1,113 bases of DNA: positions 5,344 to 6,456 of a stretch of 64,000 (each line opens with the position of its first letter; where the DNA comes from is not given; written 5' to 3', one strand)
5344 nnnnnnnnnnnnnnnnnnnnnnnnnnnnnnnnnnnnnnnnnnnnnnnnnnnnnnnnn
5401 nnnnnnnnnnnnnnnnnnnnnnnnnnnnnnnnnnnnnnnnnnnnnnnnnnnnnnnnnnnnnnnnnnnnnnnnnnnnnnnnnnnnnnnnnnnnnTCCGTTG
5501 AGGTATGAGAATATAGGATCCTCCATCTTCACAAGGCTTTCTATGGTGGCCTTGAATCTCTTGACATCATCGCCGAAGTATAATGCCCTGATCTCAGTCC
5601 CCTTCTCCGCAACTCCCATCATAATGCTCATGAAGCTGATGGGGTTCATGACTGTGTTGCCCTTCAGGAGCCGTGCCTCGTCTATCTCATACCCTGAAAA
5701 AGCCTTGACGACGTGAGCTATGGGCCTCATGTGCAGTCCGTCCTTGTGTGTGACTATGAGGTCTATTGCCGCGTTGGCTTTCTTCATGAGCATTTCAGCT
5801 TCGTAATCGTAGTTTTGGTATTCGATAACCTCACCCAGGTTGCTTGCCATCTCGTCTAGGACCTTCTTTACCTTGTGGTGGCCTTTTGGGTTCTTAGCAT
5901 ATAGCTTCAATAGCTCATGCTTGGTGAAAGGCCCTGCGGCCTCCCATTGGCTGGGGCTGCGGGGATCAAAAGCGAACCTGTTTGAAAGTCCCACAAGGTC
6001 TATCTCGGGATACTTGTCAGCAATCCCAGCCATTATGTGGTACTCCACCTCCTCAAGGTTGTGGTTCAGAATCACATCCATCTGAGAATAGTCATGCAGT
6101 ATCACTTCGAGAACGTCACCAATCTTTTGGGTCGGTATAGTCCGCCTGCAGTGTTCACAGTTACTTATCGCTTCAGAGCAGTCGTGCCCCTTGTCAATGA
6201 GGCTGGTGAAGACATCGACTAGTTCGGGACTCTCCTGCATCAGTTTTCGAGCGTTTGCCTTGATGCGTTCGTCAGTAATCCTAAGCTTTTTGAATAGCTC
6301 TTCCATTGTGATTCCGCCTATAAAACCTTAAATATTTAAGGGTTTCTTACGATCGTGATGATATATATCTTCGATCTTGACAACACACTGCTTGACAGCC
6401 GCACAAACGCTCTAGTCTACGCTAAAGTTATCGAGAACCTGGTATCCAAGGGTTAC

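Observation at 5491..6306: HPr-like phosphocarrier domain fused to a 185-aa Cys-containing N-terminal domain in an archaeon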

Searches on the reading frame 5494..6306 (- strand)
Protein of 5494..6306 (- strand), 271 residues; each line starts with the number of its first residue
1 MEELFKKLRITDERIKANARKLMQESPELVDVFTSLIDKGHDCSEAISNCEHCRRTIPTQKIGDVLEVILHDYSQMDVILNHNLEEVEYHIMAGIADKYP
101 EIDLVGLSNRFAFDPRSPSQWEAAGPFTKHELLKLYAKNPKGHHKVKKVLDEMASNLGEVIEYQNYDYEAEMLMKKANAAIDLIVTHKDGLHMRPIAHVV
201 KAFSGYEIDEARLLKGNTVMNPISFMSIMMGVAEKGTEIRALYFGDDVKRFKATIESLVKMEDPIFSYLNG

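Call 3: search_protein_families(library=pfam, proteins=[window:5494-6306:-], max_evalue=10)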
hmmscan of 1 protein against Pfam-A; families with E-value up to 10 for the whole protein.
window:5494-6306:- (271 aa): 2 families
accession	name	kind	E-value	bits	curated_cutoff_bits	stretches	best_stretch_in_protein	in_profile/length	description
PF00381.24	PTS-HPr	-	4.4e-10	39.9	23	1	183-260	5-80/81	PTS HPr component phosphorylation site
PF21008.3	AIF-1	-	0.031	15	50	1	140-188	73-118/140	Allograft inflammatory factor 1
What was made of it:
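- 5521..5772 (-): Residues 179-262: canonical HPr domain. PF00381 at 39.9 bits, above the cut-off of 23 (call 3).
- On HPr domain family (Pfam PF00381 PTS-HPr): 39.9 bits against a cut-off of 23, residues 183-260 covering profile positions 5-80 of 81 (call 3).
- Checked: Residues 183-260 match Pfam PF00381 PTS-HPr at E = 4.4e-10 and 39.9 bits, above the cut-off of 23 (call 3).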

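Call 4: search_protein_families(library=ncbifam, proteins=[window:5494-6306:-], max_evalue=10)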
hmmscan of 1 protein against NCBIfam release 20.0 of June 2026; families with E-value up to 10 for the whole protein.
window:5494-6306:- (271 aa): 8 families
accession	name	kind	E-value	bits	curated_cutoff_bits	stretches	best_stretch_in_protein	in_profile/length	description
TIGR01003.1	PTS_HPr_family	subfamily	1.2e-08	34.7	47.9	1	183-259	6-81/82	HPr family phosphocarrier protein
NF008478.1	PRK11377.1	equivalog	3.9e-06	26.2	520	1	148-254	126-230/473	dihydroxyacetone kinase phosphoryl donor subunit DhaM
NF010352.0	PRK13780.1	equivalog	0.00051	19.9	110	1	184-262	7-84/88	phosphocarrier protein HPr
NF010354.0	PRK13782.1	equivalog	0.0051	16.8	123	1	185-250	8-72/85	HPr family phosphocarrier protein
NF041319.1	PTS-HPr_Halo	equivalog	0.012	16.1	140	1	185-249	7-73/87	phosphocarrier protein HPr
NF010351.0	PRK13779.1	equivalog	0.079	11.8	766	1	183-260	295-371/503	bifunctional PTS system fructose-specific transporter subunit IIA/HPr protein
NF008319.0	PRK11109.1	equivalog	0.098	11.9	302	1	174-255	281-364/376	fused PTS fructose transporter subunit IIA/HPr protein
NF008104.0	PRK10850.1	equivalog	0.14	12.2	153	1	184-260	7-79/85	phosphocarrier protein Hpr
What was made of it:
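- On NCBIfam TIGR01003 PTS_HPr_family: 34.7 bits (call 4).
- On DhaM (NF008478): 26.2 bits, covering the HPr part only (call 4).
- On Haloarchaeal HPr (NF041319): 16.1 bits (call 4).
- Closest known: HPr / PtsH. Different: It scores below the TIGR01003 cut-off (call 4).
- Closest known: Haloarchaeal PTS HPr. Different: The scores are 16.1 bits against a cut-off of 140, and 26.2 against 520 (call 4).
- The protein scores below NCBIfam's HPr-family cut-off (34.7 against 47.9, call 4). Scores against the haloarchaeal HPr and DhaM models are far below their cut-offs (call 4). The best DhaM and FruB profile hits cover the HPr part (call 4).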

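Call 5: search_solved_structures(query=window:5494-6306:-, max_evalue=10, show_alignments=3)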
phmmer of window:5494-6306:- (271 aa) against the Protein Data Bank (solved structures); distinct sequences matched with E-value up to 10: 27.
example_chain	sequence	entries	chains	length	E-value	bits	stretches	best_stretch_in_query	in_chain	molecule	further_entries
2fep_S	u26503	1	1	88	0.011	18.5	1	185-261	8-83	Phosphocarrier protein HPr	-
3le1_A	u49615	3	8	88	0.011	18.5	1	183-256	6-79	Phosphotransferase system, HPr-related proteins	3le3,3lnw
3oqm_S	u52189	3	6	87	0.011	18.5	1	185-261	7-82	Phosphocarrier protein HPr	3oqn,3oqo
3le5_A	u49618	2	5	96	0.011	18.4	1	183-256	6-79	Phosphotransferase system, HPr-related proteins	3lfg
1kkl_H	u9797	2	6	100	0.014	18.1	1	184-260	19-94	PHOSPHOCARRIER PROTEIN HPR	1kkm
1rzr_T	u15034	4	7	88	0.022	17.5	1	184-259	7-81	Phosphocarrier protein HPr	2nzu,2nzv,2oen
1jem_A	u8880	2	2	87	0.025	17.3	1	185-261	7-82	HISTIDINE CONTAINING PROTEIN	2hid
2hpr_A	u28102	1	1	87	0.025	17.3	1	185-261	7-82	HISTIDINE-CONTAINING PHOSPHOCARRIER PROTEIN HPR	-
1pch_A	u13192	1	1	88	0.031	17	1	182-251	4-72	PHOSPHOCARRIER PROTEIN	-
1sph_A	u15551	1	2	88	0.033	16.9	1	185-261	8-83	HISTIDINE-CONTAINING PHOSPHOCARRIER PROTEIN HPR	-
4xwj_B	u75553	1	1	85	0.29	13.8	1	183-261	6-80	Phosphocarrier protein HPr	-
9s8b_C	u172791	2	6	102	0.3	13.8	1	182-261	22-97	Phosphocarrier protein HPr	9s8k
1ggr_B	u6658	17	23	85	0.33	13.6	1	183-261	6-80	PHOSPHOCARRIER PROTEIN HPR | HISTIDINE-CONTAINING PHOSPHOCARRIER PROTEIN HPR | PHOSPHO-HPR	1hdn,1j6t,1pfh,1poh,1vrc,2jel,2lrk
7x7h_B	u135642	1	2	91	0.43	13.3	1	185-263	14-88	HPr family phosphocarrier protein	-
1fu0_A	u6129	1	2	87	0.45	13.2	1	186-260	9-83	PHOSPHOCARRIER PROTEIN HPR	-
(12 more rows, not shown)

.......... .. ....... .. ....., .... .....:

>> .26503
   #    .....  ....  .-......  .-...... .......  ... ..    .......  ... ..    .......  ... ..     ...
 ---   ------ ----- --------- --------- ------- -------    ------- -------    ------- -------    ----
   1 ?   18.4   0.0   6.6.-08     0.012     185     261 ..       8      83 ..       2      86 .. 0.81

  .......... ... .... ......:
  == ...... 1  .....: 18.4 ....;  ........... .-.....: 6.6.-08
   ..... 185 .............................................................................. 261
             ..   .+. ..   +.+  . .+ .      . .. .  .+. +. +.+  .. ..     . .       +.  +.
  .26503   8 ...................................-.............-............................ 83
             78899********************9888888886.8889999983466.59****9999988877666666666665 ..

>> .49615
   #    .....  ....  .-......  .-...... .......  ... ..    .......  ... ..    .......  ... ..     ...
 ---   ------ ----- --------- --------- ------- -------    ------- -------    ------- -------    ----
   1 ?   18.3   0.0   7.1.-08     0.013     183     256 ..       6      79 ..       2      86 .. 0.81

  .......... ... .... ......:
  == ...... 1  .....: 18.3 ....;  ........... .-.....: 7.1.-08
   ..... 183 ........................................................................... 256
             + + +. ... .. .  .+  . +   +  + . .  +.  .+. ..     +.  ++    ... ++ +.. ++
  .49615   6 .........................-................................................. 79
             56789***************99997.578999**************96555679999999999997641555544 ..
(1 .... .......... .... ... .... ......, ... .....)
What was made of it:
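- Checked: They align end to end with solved HPr structures (call 5).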

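Call 9: find_homologous_proteins(query=window:5494-6306:-)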
Query window:5494-6306:- (271 aa): 1 proteins with E <= 0.001 among 454 candidates.
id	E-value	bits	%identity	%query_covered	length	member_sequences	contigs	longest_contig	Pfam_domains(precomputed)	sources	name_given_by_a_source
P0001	7.5e-178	607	100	100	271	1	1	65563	PF00381.25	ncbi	-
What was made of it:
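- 5491..6306 (-): Whole gene: 271-aa three-part protein (helical region, degenerate HPr fold, active HPr); stop codon at 5491-5493. Identical protein P0001 is in NCBI (call 9).
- Tried and rejected: The word-indexed homology search with the full protein found only the protein itself (call 9).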

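Call 13: find_encoding_contigs(protein=P0001, flank=2000, max_places=3)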
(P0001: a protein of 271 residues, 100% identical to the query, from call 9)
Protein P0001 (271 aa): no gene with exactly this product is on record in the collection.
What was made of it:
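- Tried and rejected: The exact-sequence contig look-up for P0001 found nothing (call 13).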

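Call 17: search_protein_representatives(protein=window:5494-6306:-)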
Query: 271 residues. Proteins with E-value up to 0.001 (for the whole library): 10; up to 1e-10: 2; up to 1e-30: 1. The best 10 are listed.
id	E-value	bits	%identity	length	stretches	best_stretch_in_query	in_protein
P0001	2.4e-178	607.3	100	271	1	1-271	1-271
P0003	3.0e-12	63.0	28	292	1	14-259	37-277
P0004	1.1e-10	57.8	27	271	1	1-247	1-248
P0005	2.4e-05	40.4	29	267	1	1-244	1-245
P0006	2.5e-05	40.3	30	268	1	73-246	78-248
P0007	1.0e-04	38.3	24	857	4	28-102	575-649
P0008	1.5e-04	37.7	29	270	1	82-241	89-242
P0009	5.4e-04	35.9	27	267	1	60-244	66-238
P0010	7.0e-04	35.5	26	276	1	1-261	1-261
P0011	9.7e-04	35.1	35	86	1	184-252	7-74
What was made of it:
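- The closest stand-alone HPr is only 35% identical (call 17).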

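Call 24: find_encoding_contigs(protein=P0009, flank=10000, max_places=3)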
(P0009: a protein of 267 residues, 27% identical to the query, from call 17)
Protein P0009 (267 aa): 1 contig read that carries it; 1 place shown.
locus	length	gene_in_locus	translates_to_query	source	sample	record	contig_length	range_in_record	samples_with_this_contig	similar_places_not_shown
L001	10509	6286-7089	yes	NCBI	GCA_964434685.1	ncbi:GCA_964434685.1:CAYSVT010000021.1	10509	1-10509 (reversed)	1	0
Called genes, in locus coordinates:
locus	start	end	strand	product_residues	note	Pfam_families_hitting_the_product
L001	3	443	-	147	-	?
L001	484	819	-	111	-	-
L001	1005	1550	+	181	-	PF01936:NYN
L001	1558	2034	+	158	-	-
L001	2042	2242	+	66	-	-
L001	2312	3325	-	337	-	-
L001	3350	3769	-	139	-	-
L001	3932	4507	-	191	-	-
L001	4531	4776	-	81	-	-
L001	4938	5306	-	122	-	PF23477:zf_Tbcl_2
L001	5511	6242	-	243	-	PF00702:Hydrolase, PF13419:HAD_2, PF13242:Hydrolase_like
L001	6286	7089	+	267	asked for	PF00381:PTS-HPr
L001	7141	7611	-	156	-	-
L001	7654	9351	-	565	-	-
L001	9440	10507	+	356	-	?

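Call 26: find_encoding_contigs(protein=P0008, flank=10000, max_places=3)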
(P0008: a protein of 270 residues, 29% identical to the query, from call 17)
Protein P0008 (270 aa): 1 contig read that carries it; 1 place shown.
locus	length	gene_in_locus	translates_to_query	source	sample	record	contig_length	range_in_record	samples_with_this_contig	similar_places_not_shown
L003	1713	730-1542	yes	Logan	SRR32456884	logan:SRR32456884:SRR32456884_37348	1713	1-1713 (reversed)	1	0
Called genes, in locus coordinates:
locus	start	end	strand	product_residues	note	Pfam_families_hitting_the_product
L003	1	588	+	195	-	?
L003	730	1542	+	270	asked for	PF00381:PTS-HPr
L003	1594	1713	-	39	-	?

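Call 27: find_encoding_contigs(protein=P0003, flank=10000, max_places=3)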
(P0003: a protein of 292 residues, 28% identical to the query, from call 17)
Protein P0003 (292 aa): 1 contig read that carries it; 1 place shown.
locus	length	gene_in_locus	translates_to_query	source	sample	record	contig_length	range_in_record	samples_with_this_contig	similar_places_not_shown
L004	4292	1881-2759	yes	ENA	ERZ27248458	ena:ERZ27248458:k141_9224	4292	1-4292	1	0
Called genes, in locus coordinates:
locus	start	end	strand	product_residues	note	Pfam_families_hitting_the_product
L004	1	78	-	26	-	?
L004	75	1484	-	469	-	PF01425:Amidase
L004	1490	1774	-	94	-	PF02686:GatC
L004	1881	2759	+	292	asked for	PF00381:PTS-HPr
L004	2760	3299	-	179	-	PF18306:LDcluster4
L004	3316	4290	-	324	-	?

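Call 28: find_encoding_contigs(protein=P0004, flank=10000, max_places=3)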
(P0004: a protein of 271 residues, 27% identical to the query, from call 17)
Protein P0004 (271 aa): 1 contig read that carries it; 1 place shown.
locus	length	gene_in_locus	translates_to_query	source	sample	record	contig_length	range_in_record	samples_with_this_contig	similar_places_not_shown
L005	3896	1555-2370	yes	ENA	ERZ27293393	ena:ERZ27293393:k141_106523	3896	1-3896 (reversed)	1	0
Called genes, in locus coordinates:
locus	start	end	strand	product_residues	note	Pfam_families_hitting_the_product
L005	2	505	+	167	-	?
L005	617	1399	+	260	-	PF09754:PAC2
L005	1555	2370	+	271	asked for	-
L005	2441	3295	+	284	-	PF13495:Phage_int_SAM_4, PF00589:Phage_integrase, PF22823:MrpR_C_cat (weak)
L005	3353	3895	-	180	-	?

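Call 29: find_encoding_contigs(protein=P0005, flank=10000, max_places=3)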
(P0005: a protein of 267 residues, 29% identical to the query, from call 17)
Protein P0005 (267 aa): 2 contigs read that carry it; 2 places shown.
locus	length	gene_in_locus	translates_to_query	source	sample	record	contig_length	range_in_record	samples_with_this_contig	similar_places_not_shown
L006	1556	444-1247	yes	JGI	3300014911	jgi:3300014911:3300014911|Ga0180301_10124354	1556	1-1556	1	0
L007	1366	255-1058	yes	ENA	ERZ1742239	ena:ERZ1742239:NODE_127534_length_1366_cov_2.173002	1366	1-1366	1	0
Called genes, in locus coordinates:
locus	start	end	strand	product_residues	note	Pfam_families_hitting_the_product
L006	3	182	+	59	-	?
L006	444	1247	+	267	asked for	PF00381:PTS-HPr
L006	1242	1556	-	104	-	?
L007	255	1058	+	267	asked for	PF00381:PTS-HPr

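Call 31: find_related_loci(query=P0001, collection=genome_contigs, flank=10000)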
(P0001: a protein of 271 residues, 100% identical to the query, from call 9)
Query P0001 (271 aa) in genome_contigs; peptide patterns used: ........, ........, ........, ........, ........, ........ (x = any residue, [..] = any of these).
122 stretches matched a pattern, but none encodes a relative of the query by tblastn (E <= 1e-3).
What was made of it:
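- Tried and rejected: The scan with P0001 found nothing, so the source genome is not a species representative there (call 31).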

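Call 35: search_protein_families(library=pfam, proteins=[L001:5514-6242:-, L003:1-588:+, L006:1245-1556:-, L004:2763-3299:-, L004:3319-4290:-, L005:3356-3895:-, L005:2-505:+], max_evalue=0.1)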
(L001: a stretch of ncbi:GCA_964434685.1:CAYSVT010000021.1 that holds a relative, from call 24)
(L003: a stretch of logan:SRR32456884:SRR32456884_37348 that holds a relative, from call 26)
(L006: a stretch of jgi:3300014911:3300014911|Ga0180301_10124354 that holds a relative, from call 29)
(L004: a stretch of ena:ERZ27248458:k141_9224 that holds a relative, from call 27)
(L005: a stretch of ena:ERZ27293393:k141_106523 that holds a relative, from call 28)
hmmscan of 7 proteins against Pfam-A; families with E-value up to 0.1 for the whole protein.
L001:5514-6242:- (243 aa): 6 families
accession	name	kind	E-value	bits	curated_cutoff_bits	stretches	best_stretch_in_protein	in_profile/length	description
PF13419.12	HAD_2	-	4.9e-32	111.9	23.8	1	24-211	1-177/178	Haloacid dehalogenase-like hydrolase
PF00702.32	Hydrolase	-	1.3e-27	97.9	26.4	1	21-206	1-191/191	haloacid dehalogenase-like hydrolase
PF13242.12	Hydrolase_like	-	7.7e-11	42.2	22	1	168-231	4-68/75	HAD-hyrolase-like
PF12710.13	HAD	-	0.00034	21.5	27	1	24-166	1-150/189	haloacid dehalogenase-like hydrolase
PF03031.24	NIF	-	0.00054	20.1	21.8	1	22-116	1-78/160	NLI interacting factor-like phosphatase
PF09419.16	PGP_phosphatase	-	0.0098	15.9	20.4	0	183-207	134-158/168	Mitochondrial PGP phosphatase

L003:1-588:+ (195 aa): 1 family
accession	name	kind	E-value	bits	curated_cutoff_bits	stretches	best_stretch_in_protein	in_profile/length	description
PF08148.17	DSHCT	-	5e-26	92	22.7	1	37-192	2-171/172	DSHCT (NUC185) domain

L006:1245-1556:- (104 aa): 3 families
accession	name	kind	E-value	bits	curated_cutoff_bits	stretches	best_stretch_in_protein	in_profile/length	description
PF00589.27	Phage_integrase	-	2.4e-24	86.5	27.1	1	2-91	83-170/172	Phage integrase family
PF06817.19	RVT_thumb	-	0.033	14.5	27.6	0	18-41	4-27/66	Reverse transcriptase thumb domain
PF02022.25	Integrase_Zn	-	0.045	14.2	22.6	0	21-36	16-31/38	Integrase Zinc binding domain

L004:2763-3299:- (179 aa): 2 families
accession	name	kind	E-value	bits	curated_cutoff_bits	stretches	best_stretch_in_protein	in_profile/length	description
PF18306.6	LDcluster4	-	1.3e-10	41.5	26.3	1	2-170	3-147/151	SLOG cluster4 family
PF06258.17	Mito_fiss_Elm1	-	0.039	13.5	27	1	18-65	158-205/304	Mitochondrial fission ELM1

L004:3319-4290:- (324 aa): 3 families
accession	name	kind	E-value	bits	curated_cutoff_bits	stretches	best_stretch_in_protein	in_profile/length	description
PF00152.25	tRNA-synt_2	-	1.2e-46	159.6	25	1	2-138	188-308/308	tRNA synthetases class II (D, K and N)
PF04073.20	tRNA_edit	-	8.9e-33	113.4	25.5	1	194-314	1-123/123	Aminoacyl-tRNA editing domain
PF18045.7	ISP3_C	-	0.033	14.7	27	1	242-311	29-98/110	ISP3 C-terminal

L005:3356-3895:- (180 aa): 7 families
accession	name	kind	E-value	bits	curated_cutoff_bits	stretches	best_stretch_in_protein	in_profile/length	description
PF08279.18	HTH_11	-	0.00029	21.1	25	1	97-141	6-49/55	HTH domain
PF13412.12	HTH_24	-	0.0087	16.1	21.9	1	93-136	5-46/48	Winged helix-turn-helix DNA-binding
PF04906.18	Tweety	-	0.01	15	31.8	1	10-86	117-192/431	Tweety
PF13613.12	HTH_Tnp_4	-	0.015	15.3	27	1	105-129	17-41/53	Helix-turn-helix of DDE superfamily endonuclease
PF05531.17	NPV_P10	-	0.021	15.8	29.8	1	33-77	15-59/75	Nucleopolyhedrovirus P10 protein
PF05557.18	MAD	-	0.046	12.5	30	1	10-95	96-181/661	Mitotic checkpoint protein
PF04545.22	Sigma70_r4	-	0.061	13.3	24.1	0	86-125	2-38/50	Sigma-70, region 4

L005:2-505:+ (167 aa): 1 family
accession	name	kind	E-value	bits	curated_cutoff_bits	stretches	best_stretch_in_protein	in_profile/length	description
PF07695.17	7TMR-DISM_7TM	-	0.032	14.6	29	1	9-150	71-202/205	7TM diverse intracellular signalling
